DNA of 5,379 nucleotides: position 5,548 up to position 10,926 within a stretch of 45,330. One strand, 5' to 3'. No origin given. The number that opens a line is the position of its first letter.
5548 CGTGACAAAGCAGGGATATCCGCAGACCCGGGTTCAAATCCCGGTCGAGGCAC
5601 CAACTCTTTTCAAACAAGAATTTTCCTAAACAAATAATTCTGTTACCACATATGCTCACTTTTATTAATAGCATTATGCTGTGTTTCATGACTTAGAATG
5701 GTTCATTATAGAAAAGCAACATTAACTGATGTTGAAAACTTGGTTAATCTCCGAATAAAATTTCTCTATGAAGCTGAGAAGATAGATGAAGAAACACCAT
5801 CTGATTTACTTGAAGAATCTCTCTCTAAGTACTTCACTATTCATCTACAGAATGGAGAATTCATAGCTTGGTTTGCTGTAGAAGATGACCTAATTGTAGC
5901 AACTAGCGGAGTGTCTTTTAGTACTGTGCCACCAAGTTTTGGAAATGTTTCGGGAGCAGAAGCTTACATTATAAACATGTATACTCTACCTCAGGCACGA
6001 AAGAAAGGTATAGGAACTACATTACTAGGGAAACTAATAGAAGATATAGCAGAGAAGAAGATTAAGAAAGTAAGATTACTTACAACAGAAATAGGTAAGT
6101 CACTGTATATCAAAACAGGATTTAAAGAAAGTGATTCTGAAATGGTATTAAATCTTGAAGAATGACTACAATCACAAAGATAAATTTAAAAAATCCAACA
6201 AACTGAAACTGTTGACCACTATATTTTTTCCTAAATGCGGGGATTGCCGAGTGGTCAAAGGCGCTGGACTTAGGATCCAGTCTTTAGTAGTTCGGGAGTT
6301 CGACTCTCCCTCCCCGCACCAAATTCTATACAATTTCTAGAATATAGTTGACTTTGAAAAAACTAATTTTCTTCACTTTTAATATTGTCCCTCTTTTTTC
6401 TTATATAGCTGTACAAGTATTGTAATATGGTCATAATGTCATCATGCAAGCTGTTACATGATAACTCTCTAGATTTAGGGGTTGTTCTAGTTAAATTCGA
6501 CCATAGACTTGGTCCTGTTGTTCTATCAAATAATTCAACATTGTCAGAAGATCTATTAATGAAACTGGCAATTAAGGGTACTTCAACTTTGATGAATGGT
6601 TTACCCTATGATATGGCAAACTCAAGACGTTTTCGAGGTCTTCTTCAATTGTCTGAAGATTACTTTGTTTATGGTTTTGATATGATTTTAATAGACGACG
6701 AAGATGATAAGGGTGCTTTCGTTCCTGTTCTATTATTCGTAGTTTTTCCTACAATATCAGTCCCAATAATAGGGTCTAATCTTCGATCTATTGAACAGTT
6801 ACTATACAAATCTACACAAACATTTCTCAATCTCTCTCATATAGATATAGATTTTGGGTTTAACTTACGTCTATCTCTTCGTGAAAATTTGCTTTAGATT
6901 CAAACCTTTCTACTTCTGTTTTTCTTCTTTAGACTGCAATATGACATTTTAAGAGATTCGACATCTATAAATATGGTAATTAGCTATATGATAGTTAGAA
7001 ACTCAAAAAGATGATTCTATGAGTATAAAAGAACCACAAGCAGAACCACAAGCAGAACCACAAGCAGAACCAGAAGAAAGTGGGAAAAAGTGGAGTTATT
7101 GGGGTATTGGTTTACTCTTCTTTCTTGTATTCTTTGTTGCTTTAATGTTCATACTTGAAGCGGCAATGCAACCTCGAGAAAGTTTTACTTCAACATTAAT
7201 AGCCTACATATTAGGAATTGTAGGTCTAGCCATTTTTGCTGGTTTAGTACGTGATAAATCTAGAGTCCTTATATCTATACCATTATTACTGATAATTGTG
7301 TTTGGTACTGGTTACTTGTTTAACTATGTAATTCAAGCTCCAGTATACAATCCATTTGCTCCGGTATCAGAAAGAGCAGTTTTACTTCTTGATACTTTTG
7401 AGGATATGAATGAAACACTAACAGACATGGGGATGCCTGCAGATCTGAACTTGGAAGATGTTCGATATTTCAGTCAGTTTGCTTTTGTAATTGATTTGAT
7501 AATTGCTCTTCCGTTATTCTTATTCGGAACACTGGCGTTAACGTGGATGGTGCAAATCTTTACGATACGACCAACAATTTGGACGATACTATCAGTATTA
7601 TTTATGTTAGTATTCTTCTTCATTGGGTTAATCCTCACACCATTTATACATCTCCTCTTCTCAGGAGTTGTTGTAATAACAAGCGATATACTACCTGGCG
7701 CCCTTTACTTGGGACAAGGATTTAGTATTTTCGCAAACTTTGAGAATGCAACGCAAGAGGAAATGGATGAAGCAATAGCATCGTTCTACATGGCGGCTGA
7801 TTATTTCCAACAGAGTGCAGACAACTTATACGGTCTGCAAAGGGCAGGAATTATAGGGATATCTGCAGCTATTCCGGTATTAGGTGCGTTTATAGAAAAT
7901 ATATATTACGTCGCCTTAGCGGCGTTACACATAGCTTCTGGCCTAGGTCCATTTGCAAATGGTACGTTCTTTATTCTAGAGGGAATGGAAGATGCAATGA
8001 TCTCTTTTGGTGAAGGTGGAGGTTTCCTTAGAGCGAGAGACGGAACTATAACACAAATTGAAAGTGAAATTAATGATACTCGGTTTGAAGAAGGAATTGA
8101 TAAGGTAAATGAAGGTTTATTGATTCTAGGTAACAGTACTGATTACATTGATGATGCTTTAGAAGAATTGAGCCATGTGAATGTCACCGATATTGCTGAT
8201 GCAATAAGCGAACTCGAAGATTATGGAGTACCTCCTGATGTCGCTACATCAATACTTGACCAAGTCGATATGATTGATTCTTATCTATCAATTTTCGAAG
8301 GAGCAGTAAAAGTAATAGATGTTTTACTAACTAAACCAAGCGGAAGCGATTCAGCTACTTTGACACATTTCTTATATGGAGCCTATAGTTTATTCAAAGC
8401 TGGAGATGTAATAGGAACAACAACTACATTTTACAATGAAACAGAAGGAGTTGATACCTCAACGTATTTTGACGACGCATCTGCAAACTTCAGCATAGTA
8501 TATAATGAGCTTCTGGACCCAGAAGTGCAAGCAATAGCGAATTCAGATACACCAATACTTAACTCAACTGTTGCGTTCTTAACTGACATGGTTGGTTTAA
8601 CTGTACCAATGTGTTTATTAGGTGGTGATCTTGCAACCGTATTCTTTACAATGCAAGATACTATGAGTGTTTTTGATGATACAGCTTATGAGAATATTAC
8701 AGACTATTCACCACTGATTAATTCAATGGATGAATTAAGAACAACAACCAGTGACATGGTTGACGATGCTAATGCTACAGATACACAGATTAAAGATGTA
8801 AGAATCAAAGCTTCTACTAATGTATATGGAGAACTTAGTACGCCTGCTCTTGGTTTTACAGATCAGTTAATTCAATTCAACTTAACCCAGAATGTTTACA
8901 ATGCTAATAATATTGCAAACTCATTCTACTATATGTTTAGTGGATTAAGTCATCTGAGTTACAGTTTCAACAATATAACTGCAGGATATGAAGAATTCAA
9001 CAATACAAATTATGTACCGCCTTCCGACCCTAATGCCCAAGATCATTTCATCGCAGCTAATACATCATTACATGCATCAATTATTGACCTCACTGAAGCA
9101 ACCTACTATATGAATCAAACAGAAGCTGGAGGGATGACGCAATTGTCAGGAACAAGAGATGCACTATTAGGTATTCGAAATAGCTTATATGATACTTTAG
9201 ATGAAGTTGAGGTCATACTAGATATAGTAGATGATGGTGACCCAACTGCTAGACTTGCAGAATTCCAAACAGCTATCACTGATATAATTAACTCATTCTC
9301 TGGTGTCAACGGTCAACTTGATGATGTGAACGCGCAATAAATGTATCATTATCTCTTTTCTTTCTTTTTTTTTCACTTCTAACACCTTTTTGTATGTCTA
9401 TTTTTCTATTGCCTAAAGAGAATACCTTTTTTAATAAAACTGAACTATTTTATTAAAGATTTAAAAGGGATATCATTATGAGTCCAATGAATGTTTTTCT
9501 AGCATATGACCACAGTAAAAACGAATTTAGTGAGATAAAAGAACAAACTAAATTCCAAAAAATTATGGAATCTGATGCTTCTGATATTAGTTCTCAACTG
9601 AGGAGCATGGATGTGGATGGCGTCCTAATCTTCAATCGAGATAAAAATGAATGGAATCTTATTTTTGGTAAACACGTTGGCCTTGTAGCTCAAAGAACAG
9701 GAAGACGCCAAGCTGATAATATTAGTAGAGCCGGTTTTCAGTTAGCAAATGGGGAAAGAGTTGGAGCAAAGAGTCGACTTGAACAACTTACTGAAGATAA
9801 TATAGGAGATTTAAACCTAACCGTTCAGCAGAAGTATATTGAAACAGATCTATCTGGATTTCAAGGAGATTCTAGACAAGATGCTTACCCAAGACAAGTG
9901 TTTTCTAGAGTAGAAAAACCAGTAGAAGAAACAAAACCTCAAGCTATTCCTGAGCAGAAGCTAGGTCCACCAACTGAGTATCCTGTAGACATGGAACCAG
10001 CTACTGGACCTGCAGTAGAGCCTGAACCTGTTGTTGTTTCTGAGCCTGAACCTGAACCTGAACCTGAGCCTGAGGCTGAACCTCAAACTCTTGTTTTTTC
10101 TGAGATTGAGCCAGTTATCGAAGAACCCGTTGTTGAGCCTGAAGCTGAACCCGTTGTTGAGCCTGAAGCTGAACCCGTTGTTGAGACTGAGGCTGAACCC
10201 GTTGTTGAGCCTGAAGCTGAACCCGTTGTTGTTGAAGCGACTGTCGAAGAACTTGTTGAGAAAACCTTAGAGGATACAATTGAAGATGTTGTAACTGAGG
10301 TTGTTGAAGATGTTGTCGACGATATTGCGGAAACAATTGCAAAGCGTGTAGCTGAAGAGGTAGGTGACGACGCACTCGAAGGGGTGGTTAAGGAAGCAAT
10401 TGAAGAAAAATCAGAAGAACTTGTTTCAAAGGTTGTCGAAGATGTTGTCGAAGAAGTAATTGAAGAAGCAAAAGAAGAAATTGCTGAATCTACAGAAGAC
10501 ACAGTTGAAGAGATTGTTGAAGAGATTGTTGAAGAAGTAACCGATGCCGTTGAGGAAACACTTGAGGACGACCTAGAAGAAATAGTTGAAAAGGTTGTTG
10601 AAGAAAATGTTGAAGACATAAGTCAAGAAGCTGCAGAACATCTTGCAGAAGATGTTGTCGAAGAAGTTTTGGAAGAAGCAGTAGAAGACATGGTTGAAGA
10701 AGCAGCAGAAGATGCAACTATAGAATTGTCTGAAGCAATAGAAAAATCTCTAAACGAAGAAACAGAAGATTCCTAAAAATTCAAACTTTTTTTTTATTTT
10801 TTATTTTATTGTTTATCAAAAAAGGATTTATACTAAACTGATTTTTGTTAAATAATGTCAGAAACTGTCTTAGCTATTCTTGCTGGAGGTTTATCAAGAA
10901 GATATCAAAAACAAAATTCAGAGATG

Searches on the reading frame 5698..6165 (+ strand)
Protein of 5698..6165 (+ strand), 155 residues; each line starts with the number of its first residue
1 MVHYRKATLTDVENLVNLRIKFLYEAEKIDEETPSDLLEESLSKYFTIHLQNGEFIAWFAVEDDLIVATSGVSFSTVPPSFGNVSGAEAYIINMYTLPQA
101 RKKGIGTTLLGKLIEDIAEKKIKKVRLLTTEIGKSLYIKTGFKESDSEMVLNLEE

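Call 47: search_protein_families(library=pfam, proteins=[window:5698-6165:+])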
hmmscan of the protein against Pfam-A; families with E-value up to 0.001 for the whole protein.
window:5698-6165:+ (155 aa): 5 families
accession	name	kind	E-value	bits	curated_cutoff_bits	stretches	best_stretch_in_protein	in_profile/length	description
PF00583.31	Acetyltransf_1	-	8.9e-10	39.3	20.7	1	37-130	16-100/116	Acetyltransferase (GNAT) family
PF13508.13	Acetyltransf_7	-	1.4e-08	35.4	27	1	58-144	6-84/84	Acetyltransferase (GNAT) domain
PF13673.13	Acetyltransf_10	-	1.7e-07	31.7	23.6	1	46-149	22-114/128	Acetyltransferase (GNAT) domain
PF08445.16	FR47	-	0.00028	21.3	22.1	1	89-147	22-82/86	FR47-like protein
PF13527.13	Acetyltransf_9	-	0.00057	20.3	25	1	4-142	2-124/127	Acetyltransferase (GNAT) domain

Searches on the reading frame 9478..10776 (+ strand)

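Call 47: search_protein_families(library=pfam, proteins=[window:9478-10776:+])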
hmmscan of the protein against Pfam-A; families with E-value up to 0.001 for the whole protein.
window:9478-10776:+ (432 aa): 3 families
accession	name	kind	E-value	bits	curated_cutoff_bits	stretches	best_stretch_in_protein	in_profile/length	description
PF04286.17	DUF445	-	1.1e-06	29.2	33.8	1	245-424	111-289/368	Protein of unknown function (DUF445)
PF18659.6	CelTOS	-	0.00062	20.6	27.2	0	255-300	4-49/122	Cell-traversal protein for ookinetes and sporozoites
PF06585.17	JHBP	-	0.00075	19.2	29.2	0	313-354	191-232/239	Haemolymph juvenile hormone binding protein (JHBP)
